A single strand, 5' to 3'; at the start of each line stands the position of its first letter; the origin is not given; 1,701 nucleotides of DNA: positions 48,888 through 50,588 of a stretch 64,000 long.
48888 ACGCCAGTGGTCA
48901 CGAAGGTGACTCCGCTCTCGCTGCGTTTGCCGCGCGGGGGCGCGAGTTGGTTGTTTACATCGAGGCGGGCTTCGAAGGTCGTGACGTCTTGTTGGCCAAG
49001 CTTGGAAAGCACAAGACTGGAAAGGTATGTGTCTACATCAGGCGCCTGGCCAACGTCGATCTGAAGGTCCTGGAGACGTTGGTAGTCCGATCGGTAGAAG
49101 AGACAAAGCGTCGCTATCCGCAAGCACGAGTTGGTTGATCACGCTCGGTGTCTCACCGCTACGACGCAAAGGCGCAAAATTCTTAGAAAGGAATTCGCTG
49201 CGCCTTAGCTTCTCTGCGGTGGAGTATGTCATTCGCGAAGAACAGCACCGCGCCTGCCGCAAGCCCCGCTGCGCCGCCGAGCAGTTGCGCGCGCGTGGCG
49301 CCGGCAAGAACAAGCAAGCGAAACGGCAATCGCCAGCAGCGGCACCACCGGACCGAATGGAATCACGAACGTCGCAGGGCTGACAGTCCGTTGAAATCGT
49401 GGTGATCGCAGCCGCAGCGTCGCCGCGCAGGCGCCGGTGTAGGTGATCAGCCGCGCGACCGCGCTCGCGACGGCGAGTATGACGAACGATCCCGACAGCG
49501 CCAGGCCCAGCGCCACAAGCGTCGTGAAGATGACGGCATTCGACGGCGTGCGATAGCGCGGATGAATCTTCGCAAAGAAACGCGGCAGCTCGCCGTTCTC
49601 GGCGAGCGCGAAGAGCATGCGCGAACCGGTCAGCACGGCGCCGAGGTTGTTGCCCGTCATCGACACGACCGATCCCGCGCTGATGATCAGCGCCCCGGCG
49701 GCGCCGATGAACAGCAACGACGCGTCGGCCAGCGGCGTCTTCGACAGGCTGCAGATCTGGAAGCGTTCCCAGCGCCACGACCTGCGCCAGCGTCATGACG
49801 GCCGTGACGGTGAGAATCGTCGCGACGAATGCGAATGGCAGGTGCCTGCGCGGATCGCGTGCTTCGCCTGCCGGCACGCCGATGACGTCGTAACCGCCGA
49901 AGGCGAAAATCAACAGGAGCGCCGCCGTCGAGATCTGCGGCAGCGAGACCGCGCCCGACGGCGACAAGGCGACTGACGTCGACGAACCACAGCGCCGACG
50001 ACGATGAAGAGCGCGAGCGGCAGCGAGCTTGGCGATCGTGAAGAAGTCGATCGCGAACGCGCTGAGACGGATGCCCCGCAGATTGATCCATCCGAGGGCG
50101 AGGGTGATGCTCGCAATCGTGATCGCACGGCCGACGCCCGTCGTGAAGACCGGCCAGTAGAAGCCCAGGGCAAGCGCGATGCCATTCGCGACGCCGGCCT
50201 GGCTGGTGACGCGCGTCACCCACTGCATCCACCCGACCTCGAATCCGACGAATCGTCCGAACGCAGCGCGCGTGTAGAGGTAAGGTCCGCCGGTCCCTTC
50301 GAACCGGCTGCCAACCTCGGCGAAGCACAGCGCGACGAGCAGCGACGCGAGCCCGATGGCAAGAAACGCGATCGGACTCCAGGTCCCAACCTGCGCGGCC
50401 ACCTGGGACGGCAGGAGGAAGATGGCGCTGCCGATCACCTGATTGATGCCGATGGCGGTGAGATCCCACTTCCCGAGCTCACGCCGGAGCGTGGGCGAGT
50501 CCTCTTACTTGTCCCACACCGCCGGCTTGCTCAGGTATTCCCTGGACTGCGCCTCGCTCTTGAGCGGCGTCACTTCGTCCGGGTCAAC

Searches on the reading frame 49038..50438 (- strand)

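Call 36: search_protein_families(library=pfam, proteins=[window:49038-50438:-], max_evalue=0.001)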
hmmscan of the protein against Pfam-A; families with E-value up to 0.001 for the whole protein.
window:49038-50438:- (466 aa): 2 families
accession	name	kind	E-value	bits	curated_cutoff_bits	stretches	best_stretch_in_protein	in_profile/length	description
PF13520.12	AA_permease_2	-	1.3e-20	74.2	27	1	1-232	14-251/427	Amino acid permease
PF00324.27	AA_permease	-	3.8e-13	49.4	24.6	1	1-228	10-253/470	Amino acid permease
